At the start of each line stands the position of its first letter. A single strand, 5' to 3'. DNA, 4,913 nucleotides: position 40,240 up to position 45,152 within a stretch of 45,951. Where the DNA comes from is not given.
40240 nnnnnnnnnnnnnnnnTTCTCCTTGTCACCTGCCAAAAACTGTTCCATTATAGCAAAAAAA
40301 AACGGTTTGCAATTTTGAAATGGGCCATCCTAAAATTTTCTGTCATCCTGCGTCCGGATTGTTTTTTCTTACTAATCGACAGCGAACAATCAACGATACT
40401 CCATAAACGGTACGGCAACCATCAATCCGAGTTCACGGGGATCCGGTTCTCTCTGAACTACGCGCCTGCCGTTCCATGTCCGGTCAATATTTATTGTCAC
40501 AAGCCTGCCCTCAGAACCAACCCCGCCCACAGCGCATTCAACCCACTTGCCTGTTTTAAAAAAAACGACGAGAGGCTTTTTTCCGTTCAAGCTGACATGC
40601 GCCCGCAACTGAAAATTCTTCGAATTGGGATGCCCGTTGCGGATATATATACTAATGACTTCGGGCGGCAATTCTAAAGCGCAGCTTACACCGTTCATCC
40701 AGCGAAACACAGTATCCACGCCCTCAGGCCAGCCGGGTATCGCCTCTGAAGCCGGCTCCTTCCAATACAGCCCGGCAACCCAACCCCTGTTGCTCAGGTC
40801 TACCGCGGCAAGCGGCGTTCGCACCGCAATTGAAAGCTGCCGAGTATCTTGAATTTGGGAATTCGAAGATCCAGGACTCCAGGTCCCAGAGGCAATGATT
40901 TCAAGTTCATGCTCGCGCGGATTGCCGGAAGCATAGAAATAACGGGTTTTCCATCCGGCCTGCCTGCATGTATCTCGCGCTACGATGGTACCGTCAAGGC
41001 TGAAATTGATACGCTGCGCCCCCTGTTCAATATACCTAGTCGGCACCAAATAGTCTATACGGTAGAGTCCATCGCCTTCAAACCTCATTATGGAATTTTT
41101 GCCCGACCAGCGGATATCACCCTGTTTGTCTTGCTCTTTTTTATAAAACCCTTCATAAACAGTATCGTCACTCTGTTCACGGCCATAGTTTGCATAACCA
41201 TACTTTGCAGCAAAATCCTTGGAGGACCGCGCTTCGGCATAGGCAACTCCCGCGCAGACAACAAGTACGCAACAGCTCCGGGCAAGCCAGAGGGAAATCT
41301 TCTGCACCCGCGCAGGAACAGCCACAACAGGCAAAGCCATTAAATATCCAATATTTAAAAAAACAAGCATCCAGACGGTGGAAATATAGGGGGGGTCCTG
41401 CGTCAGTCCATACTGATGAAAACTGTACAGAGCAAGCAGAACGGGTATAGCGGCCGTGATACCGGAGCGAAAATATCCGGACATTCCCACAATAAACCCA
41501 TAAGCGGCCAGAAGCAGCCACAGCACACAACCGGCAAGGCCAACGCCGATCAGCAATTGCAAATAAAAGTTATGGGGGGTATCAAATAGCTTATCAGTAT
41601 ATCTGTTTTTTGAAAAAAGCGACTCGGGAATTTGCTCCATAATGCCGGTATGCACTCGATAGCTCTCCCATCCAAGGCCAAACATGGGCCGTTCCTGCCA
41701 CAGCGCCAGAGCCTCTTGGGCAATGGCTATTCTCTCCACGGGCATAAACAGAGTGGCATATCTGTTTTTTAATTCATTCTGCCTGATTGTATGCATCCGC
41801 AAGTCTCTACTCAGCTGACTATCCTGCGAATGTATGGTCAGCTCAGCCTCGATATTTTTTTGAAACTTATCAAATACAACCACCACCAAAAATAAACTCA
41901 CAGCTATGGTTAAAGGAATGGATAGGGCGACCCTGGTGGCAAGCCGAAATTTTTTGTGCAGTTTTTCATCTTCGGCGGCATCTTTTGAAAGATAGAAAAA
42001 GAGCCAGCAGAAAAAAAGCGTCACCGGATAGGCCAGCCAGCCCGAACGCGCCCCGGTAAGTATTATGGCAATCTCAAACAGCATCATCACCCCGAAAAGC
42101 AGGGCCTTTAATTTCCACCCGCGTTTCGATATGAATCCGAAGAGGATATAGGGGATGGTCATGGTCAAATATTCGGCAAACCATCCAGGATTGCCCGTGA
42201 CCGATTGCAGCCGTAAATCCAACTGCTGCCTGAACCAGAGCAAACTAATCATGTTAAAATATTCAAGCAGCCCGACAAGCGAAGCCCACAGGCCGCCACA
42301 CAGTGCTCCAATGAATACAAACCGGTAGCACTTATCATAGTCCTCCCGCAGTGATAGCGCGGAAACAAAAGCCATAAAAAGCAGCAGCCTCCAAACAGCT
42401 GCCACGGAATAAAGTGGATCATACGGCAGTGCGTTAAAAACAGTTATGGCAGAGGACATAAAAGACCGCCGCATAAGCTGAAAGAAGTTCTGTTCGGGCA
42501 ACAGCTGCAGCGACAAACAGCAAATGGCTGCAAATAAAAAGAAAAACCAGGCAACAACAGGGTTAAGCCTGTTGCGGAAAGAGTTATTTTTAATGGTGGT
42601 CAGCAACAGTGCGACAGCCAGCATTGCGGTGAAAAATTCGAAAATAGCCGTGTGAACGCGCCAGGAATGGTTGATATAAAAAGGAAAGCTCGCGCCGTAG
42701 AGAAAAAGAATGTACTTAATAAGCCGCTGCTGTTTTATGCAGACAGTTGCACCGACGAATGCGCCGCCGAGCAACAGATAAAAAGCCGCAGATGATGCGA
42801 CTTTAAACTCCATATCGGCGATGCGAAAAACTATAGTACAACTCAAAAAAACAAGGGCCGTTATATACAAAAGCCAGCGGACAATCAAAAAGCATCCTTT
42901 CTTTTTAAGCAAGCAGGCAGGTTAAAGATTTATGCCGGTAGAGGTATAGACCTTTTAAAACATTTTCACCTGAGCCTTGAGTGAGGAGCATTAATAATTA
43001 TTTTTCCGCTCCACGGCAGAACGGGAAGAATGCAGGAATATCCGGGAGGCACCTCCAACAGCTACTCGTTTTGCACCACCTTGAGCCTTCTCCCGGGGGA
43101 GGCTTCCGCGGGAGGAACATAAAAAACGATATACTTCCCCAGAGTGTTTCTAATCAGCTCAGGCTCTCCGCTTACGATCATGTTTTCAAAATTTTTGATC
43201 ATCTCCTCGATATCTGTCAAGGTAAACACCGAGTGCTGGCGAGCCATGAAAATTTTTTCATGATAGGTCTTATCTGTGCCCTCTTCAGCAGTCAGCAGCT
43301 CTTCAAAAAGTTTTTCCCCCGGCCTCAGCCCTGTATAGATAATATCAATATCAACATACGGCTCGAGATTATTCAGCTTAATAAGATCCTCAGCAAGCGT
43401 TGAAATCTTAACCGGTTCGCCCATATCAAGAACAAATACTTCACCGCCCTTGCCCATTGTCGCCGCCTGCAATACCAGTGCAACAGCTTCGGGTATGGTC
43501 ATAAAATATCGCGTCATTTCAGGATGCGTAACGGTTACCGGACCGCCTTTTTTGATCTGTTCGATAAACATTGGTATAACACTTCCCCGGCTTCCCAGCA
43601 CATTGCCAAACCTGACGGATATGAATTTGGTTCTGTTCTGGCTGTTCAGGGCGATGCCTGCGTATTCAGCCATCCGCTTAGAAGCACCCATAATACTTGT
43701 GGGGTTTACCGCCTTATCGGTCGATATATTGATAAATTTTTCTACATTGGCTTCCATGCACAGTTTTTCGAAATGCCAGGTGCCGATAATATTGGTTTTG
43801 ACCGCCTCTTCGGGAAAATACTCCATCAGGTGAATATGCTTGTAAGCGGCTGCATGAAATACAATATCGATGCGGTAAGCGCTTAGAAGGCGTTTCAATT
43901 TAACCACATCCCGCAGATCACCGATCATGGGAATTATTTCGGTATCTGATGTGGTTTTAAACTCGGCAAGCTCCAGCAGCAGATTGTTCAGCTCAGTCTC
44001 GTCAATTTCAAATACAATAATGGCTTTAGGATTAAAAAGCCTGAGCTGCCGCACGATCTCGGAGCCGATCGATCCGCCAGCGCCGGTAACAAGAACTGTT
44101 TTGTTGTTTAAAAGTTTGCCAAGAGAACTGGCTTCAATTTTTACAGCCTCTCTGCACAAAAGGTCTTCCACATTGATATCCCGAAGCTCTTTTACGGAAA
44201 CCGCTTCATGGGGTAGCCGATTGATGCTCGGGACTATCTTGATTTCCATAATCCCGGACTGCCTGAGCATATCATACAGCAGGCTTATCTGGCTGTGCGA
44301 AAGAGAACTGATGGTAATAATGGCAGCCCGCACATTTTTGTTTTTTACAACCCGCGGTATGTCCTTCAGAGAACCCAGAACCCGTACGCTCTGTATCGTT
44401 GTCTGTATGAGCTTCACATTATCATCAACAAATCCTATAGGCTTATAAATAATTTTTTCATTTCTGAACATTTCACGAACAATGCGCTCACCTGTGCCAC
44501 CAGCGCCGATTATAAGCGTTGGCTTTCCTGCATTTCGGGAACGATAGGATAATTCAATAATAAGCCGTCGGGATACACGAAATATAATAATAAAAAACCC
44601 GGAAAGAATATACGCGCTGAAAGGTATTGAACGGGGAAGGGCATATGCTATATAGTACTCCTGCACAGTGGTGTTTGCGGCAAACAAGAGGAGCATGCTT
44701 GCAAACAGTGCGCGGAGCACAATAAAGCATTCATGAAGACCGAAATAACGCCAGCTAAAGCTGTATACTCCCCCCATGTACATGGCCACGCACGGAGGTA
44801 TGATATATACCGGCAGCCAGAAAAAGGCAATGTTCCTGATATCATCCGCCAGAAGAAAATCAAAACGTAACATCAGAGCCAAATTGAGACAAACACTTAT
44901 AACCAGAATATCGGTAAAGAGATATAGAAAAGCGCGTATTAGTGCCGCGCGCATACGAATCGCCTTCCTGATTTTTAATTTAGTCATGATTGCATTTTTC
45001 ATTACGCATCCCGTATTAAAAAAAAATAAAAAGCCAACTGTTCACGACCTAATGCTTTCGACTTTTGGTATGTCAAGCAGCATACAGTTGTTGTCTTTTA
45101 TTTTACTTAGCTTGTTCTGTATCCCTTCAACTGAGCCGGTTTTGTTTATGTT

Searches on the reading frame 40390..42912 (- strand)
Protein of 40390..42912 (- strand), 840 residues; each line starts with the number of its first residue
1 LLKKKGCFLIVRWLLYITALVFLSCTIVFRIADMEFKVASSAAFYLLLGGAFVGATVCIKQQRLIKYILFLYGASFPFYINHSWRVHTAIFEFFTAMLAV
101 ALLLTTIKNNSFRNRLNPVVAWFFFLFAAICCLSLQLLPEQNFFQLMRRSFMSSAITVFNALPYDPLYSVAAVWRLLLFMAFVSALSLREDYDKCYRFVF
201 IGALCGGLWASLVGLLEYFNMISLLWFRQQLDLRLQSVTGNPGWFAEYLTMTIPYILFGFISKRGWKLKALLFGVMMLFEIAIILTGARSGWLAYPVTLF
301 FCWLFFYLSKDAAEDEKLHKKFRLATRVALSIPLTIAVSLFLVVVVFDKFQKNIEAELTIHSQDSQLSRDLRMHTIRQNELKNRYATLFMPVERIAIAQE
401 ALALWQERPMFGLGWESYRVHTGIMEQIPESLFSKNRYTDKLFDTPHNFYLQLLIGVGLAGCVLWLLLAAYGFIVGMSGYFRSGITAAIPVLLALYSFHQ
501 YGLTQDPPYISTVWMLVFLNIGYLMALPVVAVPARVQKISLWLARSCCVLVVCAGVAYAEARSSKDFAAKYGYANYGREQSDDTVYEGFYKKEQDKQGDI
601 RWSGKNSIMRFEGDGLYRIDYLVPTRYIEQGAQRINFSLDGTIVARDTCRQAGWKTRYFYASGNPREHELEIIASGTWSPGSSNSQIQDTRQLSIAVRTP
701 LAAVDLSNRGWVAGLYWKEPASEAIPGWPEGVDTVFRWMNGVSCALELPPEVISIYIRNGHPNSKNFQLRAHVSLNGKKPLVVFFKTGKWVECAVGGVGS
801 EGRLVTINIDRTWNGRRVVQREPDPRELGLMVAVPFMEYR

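Call 93: search_protein_families(library=pfam, proteins=[window:40390-42912:-], max_evalue=0.0001)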
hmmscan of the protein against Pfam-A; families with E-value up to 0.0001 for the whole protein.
window:40390-42912:- (840 aa): 1 family
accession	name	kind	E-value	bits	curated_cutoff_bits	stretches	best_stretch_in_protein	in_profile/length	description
PF04932.20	Wzy_C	-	1.4e-17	64.3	31.7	1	277-466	4-149/149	O-Antigen ligase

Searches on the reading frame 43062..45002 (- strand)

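Call 93: search_protein_families(library=pfam, proteins=[window:43062-45002:-], max_evalue=0.0001)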
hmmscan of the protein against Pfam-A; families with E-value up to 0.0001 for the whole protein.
window:43062-45002:- (646 aa): 8 families
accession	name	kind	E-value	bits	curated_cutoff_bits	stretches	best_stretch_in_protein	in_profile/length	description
PF02719.21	Polysacc_synt_2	-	8.4e-115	383.4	20.2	1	303-588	1-292/293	Polysaccharide biosynthesis protein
PF01370.27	Epimerase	-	3.3e-24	86.1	20.9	1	303-524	1-238/240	NAD dependent epimerase/dehydratase family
PF16363.11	GDP_Man_Dehyd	-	5.1e-15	56.2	27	1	304-538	1-260/332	GDP-mannose 4,6 dehydratase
PF01073.25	3Beta_HSD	-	7.7e-12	45.2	22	1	304-436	1-124/280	3-beta hydroxysteroid dehydrogenase/isomerase family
PF04321.23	RmlD_sub_bind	-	7.7e-11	42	27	1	302-430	2-103/287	RmlD substrate binding domain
PF13727.12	CoA_binding_3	-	2.5e-10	41.1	25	1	122-251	43-169/175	CoA-binding domain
PF00106.31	adh_short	-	2.8e-05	24.1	26.6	1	301-418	1-122/195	short chain dehydrogenase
PF07993.18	NAD_binding_4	-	7.2e-05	22.5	20.1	0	305-437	1-145/258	Male sterility protein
